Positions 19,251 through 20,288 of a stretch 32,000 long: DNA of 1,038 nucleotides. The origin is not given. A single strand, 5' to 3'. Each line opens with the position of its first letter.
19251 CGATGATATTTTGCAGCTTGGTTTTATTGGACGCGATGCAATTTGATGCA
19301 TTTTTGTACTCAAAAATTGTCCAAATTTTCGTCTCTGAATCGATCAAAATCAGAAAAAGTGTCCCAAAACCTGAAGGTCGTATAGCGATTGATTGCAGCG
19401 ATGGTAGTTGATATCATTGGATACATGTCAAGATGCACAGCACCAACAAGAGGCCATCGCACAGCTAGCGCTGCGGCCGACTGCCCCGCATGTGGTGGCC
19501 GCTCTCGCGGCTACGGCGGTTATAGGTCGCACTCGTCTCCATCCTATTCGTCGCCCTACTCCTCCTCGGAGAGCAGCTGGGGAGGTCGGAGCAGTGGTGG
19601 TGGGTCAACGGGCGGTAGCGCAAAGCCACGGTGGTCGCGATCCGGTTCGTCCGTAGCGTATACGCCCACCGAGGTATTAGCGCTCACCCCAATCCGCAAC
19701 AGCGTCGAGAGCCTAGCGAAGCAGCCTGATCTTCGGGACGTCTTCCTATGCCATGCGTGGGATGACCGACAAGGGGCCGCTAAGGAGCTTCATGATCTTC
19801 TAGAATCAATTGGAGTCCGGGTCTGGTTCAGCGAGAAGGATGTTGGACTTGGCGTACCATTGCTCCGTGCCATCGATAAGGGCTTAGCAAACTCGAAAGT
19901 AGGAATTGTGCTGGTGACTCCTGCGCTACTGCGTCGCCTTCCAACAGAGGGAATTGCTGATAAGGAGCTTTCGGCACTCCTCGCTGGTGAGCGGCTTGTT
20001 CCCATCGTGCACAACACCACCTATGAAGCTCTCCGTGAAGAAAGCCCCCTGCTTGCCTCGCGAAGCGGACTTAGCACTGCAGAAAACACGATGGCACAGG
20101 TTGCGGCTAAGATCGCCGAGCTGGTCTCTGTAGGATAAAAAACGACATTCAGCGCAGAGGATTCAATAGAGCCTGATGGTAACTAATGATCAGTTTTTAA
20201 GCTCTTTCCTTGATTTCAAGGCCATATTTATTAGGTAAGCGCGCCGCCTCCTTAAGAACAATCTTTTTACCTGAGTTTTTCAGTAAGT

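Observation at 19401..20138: TIR-domain protein with a Cys-pair and Ser/Gly/Tyr-rich N-terminus, GC-rich inside an AT-rich island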

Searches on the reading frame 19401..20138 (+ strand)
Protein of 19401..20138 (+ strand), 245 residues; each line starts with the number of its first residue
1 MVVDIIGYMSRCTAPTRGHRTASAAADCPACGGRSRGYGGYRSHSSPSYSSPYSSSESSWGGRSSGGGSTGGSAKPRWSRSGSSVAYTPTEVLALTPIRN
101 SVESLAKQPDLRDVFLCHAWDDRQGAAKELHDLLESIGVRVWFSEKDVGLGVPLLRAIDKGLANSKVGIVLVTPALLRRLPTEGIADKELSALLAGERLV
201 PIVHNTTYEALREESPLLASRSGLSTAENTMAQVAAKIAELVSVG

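Call 8: search_protein_families(library=pfam, proteins=[window:19401-20138:+], max_evalue=0.01)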
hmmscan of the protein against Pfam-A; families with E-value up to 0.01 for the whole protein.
window:19401-20138:+ (245 aa): 1 family
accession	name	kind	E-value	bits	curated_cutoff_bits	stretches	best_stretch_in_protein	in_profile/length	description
PF13676.11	TIR_2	-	4e-14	53.6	28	1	114-207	1-93/122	TIR domain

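Call 10: search_protein_families(library=padloc, proteins=[window:19401-20138:+], max_evalue=0.01)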
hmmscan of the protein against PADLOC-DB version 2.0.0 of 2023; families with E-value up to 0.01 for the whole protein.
window:19401-20138:+ (245 aa): 9 families
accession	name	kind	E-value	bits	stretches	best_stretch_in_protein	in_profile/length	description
PDLC00424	ThsB1|ThsB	-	4.6e-123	407.5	1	9-244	1-234/234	TIR-like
PDLC05062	PDC-S66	-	4.9e-26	89.8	1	107-242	144-280/282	-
PDLC00417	ThsB1|ThsB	-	2.9e-11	41.4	1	112-241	167-298/303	TIR-like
PDLC02012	SAVED5--SAVED_TIR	-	1.1e-05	22.7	1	112-194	14-92/404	-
PDLC02962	RT-TIR_XII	-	1.8e-05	21.8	1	100-241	334-475/478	single gene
PDLC02961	RT-TIR_XII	-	3.3e-05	21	1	103-242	339-472/475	single gene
PDLC00728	Effector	-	0.00073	16.6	1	113-175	11-73/432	TIR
PDLC05003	PDC-S35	-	0.00098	16.7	1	103-174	81-153/245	-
PDLC00727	Effector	-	0.0055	13.2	1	113-178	175-240/590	TIR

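Call 11: search_protein_families(library=ncbifam, proteins=[window:19401-20138:+], max_evalue=0.01)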
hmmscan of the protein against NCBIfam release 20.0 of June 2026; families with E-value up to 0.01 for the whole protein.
window:19401-20138:+ (245 aa): 2 families
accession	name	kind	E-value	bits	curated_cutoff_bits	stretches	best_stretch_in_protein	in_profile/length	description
NF042941.1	Retron_TIR_antiphage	equivalog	1.2e-12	47.4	600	1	101-221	329-450/464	TIR domain-containing anti-phage reverse transcriptase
NF058526.1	Thoeris_type3_ThcB4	equivalog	0.0035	16.3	220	1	102-176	118-192/375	Thoeris type III anti-phage system protein ThcB4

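Call 13: find_homologous_proteins(query=window:19401-20138:+)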
Query window:19401-20138:+ (245 aa): 8000 proteins with E <= 0.001 among 8000 candidates; the best 120 are listed.
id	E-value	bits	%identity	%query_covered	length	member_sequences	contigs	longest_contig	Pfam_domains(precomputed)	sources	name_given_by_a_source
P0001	9.1e-150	515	100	97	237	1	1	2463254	PF13676.12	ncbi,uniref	ncbi:toll/interleukin-1 receptor domain-containing protein [Micavibrio aeruginosavorus]|uniref:toll/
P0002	4.3e-137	473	89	100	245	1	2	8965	PF13676.12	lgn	-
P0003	6.0e-121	420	79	100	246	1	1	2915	PF13676.12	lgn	-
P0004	7.6e-121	420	81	99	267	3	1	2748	PF13676.12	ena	-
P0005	1.1e-120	420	86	96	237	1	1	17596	PF13676.12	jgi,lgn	-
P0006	9.9e-120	416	80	100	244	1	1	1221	PF13676.12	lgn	-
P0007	5.2e-119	414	80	99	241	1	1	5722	PF13676.12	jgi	jgi:hypothetical protein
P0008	2.5e-118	412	78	99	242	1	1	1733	PF13676.12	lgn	-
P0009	3.8e-118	411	77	100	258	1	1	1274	PF13676.12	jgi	jgi:TIR domain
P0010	4.3e-118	411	78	96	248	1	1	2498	PF13676.12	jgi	-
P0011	4.9e-118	411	76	96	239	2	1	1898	PF13676.12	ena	-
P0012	3.6e-117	408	77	99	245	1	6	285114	PF13676.12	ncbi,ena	-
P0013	3.8e-117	408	79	96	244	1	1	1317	PF13676.12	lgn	-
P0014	3.9e-117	408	76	100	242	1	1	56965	PF13676.12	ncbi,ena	-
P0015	6.3e-117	407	76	96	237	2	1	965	PF13676.12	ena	-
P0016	1.9e-116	406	77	100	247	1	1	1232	PF13676.12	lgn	-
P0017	1.9e-116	406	78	96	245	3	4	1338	PF13676.12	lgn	-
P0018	2.2e-116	405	80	96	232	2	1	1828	PF13676.12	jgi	jgi:TIR domain-containing protein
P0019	2.5e-116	405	80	96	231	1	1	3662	PF13676.12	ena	-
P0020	4.9e-116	404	76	96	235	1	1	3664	PF13676.12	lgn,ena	-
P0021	6.4e-116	404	75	96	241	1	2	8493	PF13676.12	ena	-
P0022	6.9e-116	404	76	96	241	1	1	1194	PF13676.12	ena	-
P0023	8.9e-116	403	75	96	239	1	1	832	PF13676.12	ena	-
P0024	9.6e-116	403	79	96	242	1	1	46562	PF13676.12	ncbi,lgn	-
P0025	1.1e-115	403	76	96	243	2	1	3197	PF13676.12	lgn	-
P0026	1.4e-115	403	77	96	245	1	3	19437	PF13676.12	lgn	-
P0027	1.6e-115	403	79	96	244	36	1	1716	PF13676.12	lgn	-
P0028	1.7e-115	403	77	100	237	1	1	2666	PF13676.12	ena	-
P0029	2.3e-115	402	77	98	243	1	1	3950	PF13676.12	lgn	-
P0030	2.6e-115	402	76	100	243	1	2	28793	PF13676.12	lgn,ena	-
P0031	4.2e-115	401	78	97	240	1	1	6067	PF13676.12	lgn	-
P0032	5.3e-115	401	78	98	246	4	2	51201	PF13676.12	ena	-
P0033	5.6e-115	401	77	98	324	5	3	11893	PF13676.12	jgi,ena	jgi:hypothetical protein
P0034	9.1e-115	400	73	98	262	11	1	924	PF13676.12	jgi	-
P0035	1.2e-114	400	77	96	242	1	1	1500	PF13676.12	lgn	-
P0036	1.3e-114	400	86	69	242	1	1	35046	PF13676.12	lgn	-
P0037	1.5e-114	399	75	96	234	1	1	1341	PF13676.12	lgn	-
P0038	1.9e-114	399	76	96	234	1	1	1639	PF13676.12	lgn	-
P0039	2.2e-114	399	74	100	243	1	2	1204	PF13676.12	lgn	-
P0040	2.3e-114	399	78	96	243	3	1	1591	PF13676.12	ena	-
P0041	2.5e-114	399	76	98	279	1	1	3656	PF13676.12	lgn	-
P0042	2.7e-114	399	88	69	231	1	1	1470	PF13676.12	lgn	-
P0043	2.8e-114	398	72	98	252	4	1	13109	PF13676.12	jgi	-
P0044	3.0e-114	398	76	100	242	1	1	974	PF13676.12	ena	-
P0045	3.6e-114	398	79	96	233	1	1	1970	PF13676.12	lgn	-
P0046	4.1e-114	398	77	96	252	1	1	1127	PF13676.12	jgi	jgi:hypothetical protein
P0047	4.3e-114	398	77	96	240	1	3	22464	PF13676.12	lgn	-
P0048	4.4e-114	398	79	96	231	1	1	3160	PF13676.12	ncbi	-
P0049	4.8e-114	398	74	100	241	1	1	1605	PF13676.12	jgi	-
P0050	4.8e-114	398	79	96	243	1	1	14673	PF13676.12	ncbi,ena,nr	ncbi:MAG: hypothetical protein FD138_299 [Planctomycetota bacterium]|nr:MAG: hypothetical protein FD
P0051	5.1e-114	398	77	96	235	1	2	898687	PF13676.12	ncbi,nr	ncbi:MAG: toll/interleukin-1 receptor domain-containing protein [Planctomycetia bacterium]|nr:toll/i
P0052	5.9e-114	397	75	100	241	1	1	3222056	PF13676.12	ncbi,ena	-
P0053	7.3e-114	397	75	96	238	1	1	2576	PF13676.12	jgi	jgi:hypothetical protein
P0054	7.6e-114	397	78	96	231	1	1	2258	PF13676.12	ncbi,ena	-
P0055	8.8e-114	397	76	100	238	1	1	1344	PF13676.12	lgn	-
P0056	1.2e-113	396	78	99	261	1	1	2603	PF13676.12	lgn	-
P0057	1.2e-113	396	78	96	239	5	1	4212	PF13676.12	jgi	jgi:hypothetical protein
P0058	1.3e-113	396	73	96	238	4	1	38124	PF13676.12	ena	-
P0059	1.7e-113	396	78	96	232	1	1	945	PF13676.12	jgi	-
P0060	1.7e-113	396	76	100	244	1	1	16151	PF13676.12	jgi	jgi:hypothetical protein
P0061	1.8e-113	396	75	96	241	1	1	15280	PF13676.12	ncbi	-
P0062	1.8e-113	396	76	97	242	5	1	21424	PF13676.12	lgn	-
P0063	2.5e-113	395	78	96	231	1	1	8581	PF13676.12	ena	-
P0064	2.6e-113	395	78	96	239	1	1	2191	PF13676.12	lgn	-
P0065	2.9e-113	395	73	96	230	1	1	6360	PF13676.12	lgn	-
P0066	3.4e-113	395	77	96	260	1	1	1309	PF13676.12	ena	-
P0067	4.0e-113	395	78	96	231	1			PF13676.12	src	-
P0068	4.3e-113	395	77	96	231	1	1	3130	PF13676.12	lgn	-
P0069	4.7e-113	394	78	96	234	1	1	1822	PF13676.12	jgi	jgi:hypothetical protein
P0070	5.8e-113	394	79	96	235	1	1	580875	PF13676.12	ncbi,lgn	ncbi:MAG: toll/interleukin-1 receptor domain-containing protein [Alphaproteobacteria bacterium]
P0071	6.0e-113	394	77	100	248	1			PF13676.12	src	-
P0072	6.6e-113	394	77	96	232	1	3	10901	PF13676.12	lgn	-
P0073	7.6e-113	394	77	100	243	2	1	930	PF13676.12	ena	-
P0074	8.3e-113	394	77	96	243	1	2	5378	PF13676.12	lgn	-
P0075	8.5e-113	394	78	96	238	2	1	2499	PF13676.12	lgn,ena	-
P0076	8.9e-113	394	79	96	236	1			PF13676.12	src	-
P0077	1.0e-112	393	78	96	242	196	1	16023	PF13676.12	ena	-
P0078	1.0e-112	393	78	96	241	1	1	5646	PF13676.12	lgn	-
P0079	1.1e-112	393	76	96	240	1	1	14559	PF13676.12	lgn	-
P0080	1.1e-112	393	78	96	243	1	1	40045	PF13676.12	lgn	-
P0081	1.5e-112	393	79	96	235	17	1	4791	PF13676.12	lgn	-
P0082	1.5e-112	393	78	96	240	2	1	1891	PF13676.12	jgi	jgi:TIR domain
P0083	2.0e-112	392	81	97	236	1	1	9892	PF13676.12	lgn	-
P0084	2.1e-112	392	78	96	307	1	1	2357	PF13676.12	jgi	jgi:hypothetical protein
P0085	2.2e-112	392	77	96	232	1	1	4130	PF13676.12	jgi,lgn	-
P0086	2.2e-112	392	78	96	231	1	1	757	PF13676.12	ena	-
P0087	2.3e-112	392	78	96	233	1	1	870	PF13676.12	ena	-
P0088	2.5e-112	392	78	96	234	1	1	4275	PF13676.12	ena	-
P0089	2.7e-112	392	74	96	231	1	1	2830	PF13676.12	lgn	-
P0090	2.9e-112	392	78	96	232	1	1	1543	PF13676.12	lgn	-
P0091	3.0e-112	392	79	96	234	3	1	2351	PF13676.12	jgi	jgi:hypothetical protein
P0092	3.1e-112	392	75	96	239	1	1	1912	PF13676.12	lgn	-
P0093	3.5e-112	392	77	96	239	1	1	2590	PF13676.12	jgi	-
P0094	3.6e-112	392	77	96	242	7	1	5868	PF13676.12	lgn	-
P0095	4.3e-112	391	78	96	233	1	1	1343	PF13676.12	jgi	jgi:hypothetical protein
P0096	4.7e-112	391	76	96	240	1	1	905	PF13676.12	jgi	jgi:hypothetical protein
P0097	5.0e-112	391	73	96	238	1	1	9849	PF13676.12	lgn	-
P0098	5.2e-112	391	77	96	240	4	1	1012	PF13676.12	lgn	-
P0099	5.3e-112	391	78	96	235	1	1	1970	PF13676.12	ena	-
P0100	5.3e-112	391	77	96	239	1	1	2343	PF13676.12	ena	-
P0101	5.5e-112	391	79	96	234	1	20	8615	PF13676.12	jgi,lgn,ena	-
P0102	5.5e-112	391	76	95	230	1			PF13676.12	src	-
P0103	6.7e-112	391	78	96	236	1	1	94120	PF13676.12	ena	-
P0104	6.9e-112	391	74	96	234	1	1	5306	PF13676.12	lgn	-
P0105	7.2e-112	391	77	96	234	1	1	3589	PF13676.12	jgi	jgi:hypothetical protein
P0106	7.2e-112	391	77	96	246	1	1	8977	PF13676.12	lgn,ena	-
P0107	7.3e-112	391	77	98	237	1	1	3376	PF13676.12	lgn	-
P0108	7.4e-112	391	74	100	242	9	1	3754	PF13676.12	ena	-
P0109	7.6e-112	391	77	96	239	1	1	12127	PF13676.12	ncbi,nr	ncbi:MAG: toll/interleukin-1 receptor domain-containing protein [Verrucomicrobiales bacterium]|nr:to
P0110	7.9e-112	390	75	100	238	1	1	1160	PF13676.12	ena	-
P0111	1.3e-111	390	75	96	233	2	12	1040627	PF13676.12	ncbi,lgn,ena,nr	ncbi:MAG: toll/interleukin-1 receptor domain-containing protein [Acidobacteria bacterium]|nr:toll/in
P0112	1.6e-111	389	76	97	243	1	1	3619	PF13676.12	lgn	-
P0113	1.8e-111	389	78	96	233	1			PF13676.12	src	-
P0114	1.9e-111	389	74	96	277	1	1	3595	PF13676.12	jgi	jgi:hypothetical protein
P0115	2.0e-111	389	84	70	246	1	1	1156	PF13676.12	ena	-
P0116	2.3e-111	389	77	96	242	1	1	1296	PF13676.12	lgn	-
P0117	2.4e-111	389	78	96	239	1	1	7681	PF13676.12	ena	-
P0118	2.7e-111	389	77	96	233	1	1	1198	PF13676.12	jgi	jgi:TIR domain-containing protein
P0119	2.7e-111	389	77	92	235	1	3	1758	PF13676.12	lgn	-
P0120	2.8e-111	389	77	96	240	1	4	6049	PF13676.12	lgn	-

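Call 15: find_related_loci(query=window:19425-20138:+, collection=genome_contigs, flank=10000)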
Query window:19425-20138:+ (237 aa) in genome_contigs; peptide patterns used: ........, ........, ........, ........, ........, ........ (x = any residue, [..] = any of these).
600 stretches matched a pattern (row limit reached: there are more); 379 encode a relative of the query (tblastn E <= 1e-3); the best 80 are kept; 80 distinct loci.
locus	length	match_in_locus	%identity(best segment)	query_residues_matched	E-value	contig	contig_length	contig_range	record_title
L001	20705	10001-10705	79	1-236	4e-109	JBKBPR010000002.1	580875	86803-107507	MAG: Alphaproteobacteria bacterium isolate 21H_022.bin.7 NODE_2_length_580875_cov_6.566657, whole genome shotgun sequenc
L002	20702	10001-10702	71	1-236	1e-106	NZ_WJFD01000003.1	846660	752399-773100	Chitinophaga sp. SYP-B3965 NODE_3, whole genome shotgun sequence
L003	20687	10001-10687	72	1-235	1e-103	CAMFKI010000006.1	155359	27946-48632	MAG: uncultured Alphaproteobacteria bacterium isolate SRR12456173_bin.16_metaWRAP_v1.3_MAG genome assembly, contig: ERZ1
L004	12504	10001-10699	72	1-236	9e-104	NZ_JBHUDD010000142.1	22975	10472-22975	Lacimonas salitolerans strain CGMCC 1.12477 GCM70020387_80, whole genome shotgun sequence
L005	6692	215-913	75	1-236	5e-103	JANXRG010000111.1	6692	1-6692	MAG: Verrucomicrobia bacterium isolate GL140_6_concoct_55 GL140_6_k141_2550402, whole genome shotgun sequence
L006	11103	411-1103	77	1-236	2e-101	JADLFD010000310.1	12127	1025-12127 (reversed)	MAG: Verrucomicrobiales bacterium isolate SJ352 c_000000371509, whole genome shotgun sequence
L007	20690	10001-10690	75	1-236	7e-101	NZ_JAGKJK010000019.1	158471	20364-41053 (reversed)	Bradyrhizobium hereditatis strain WSM 1738 scaffold_18, whole genome shotgun sequence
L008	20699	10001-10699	72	1-236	8e-100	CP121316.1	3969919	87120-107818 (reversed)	MAG: Paracoccaceae bacterium isolate NCC532_bact_2648 chromosome, complete genome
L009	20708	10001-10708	74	1-236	7e-100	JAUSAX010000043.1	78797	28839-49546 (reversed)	MAG: Afipia sp. isolate E6_metabat.bin.27 E6_k141_521520, whole genome shotgun sequence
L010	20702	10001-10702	75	1-236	8e-99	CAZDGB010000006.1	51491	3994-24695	MAG TPA_asm: uncultured Planctomycetaceae bacterium isolate SRP302895_co1_441 genome assembly, contig: NODE_1152_length_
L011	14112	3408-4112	71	1-236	4e-99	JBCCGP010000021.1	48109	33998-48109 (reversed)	MAG: Pseudomonadota bacterium isolate P01_B01_bin.46 k141_1149552_length_48109_cov_18.9148, whole genome shotgun sequenc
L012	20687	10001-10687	73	1-235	1e-98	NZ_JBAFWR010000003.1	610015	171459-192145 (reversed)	Xanthobacter sp. VTT E-85239 strain VTT-E-85239 Contig003, whole genome shotgun sequence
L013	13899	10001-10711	70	1-235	4e-98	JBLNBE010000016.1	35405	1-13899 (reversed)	MAG: Bacteroidota bacterium isolate MAG159 PRJNA951521_bin2_renamed_15, whole genome shotgun sequence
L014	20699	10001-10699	71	1-235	7e-98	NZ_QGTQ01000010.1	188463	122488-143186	Paenibacillus cellulosilyticus strain CECT 5696 Ga0244610_110, whole genome shotgun sequence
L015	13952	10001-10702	77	1-236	6e-98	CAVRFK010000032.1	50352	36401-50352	MAG: uncultured Gemmatimonadales bacterium isolate MFD04935.bin.2.102 genome assembly, contig: contig_53680, whole genom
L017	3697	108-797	68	1-235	1e-98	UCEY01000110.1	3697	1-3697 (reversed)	Rhizobiales bacterium isolate AFS068226 genome assembly, contig: contig_110, whole genome shotgun sequence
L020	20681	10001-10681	76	1-229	4e-97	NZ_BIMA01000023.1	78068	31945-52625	Paenibacillus koleovorans NBRC 103111 PKO02S_CON000023, whole genome shotgun sequence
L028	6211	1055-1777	75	1-236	7e-95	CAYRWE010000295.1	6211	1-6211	MAG TPA_asm: uncultured Solibacteraceae bacterium isolate binchicken_co3_216 genome assembly, contig: NODE_41423_length_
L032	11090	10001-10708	68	1-236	8e-95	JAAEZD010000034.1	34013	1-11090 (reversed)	MAG: Rhodobacteraceae bacterium isolate P03SST1bin.16 NODE_466_length_34013_cov_7.80123, whole genome shotgun sequence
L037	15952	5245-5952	70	1-236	2e-94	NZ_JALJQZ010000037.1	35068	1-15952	Rhizobium lemnae strain TBRC_L6-16 NODE_37_length_35068_cov_276.740562, whole genome shotgun sequence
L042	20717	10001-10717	67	1-235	3e-94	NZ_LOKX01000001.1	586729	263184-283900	Rhizobium sp. R635 R635_NODE_1, whole genome shotgun sequence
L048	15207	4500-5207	69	1-235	1e-93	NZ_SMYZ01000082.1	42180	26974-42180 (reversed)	Mesorhizobium norvegicum strain 10.2.2 10-2-2_contig_83, whole genome shotgun sequence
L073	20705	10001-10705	69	1-236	1e-92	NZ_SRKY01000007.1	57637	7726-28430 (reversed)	Aliishimia ponticola strain MYP11 contig7, whole genome shotgun sequence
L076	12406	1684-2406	68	1-236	2e-92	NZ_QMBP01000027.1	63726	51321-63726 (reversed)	Mesorhizobium hawassense strain AC99b scaffold_26, whole genome shotgun sequence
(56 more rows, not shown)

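Call 27: search_protein_families(library=pfam, alignment_id=A1, max_evalue=0.0001)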
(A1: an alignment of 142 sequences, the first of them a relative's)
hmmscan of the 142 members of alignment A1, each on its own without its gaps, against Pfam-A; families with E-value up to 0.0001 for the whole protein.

A. member 1, L001:8079-9629:- (516 aa): 1 family
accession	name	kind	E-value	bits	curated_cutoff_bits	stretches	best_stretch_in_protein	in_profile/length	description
PF00015.26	MCPsignal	-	3e-33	115.5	34.6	1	319-480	6-167/172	Methyl-accepting chemotaxis protein (MCP) signalling domain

B. families by the number of members that match (of 142 scanned): 121 families (the first 25 are shown)
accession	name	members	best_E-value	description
PF06114.19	Peptidase_M78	6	1.9e-22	IrrE N-terminal-like domain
PF08937.16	ThsB_TIR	5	3.4e-18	Thoeris protein ThsB, TIR-like domain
PF01381.28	HTH_3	5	1.4e-14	Helix-turn-helix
PF13560.12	HTH_31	5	9.1e-11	Helix-turn-helix domain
PF12844.13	HTH_19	4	2.2e-07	Helix-turn-helix domain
PF00239.26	Resolvase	3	4e-39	Resolvase, N terminal domain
PF00082.27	Peptidase_S8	3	1.3e-21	Subtilase family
PF13443.12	HTH_26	3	2.3e-06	Cro/C1-type HTH DNA-binding domain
PF03573.19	OprD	2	2.4e-153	outer membrane porin, OprD family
PF02867.20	Ribonuc_red_lgC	2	2e-122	Ribonucleotide reductase, barrel domain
PF13676.11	TIR_2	2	3.9e-34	TIR domain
PF13683.12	rve_3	2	4e-32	Integrase core domain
PF13604.12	AAA_30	2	3e-31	AAA domain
PF00589.27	Phage_integrase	2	4.4e-31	Phage integrase family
PF10137.14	CAP12-PCTIR_TIR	2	2.2e-30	CAP12/Pycsar effector protein, TIR domain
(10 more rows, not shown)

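Call 28: search_protein_families(library=padloc, alignment_id=A1, max_evalue=0.00001)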
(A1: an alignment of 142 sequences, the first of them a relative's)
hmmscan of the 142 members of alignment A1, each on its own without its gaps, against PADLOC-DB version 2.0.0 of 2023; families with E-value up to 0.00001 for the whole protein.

A. member 1, L001:8079-9629:- (516 aa): 0 families

B. families by the number of members that match (of 142 scanned): 256 families (the first 25 are shown)
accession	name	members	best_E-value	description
PDLC03949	RmrA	6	6.5e-129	-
PDLC03947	RmrA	6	1e-122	-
PDLC03944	RmrA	6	1.6e-121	-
PDLC03952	RmrA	6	1.1e-109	-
PDLC03948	RmrA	6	4.6e-102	-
PDLC03951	RmrA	6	1.6e-98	-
PDLC03954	RmrA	6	3.5e-97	-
PDLC03945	RmrA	6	2.3e-71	-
PDLC04141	capP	6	7e-55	capP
PDLC03946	RmrA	5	2.2e-167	-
PDLC03956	RmrA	5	9.5e-86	-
PDLC03950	RmrA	5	2e-66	-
PDLC03943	RmrA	5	5.3e-60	-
PDLC00436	ThsB1|ThsB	5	8e-49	TIR-like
PDLC03953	RmrA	5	2e-48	-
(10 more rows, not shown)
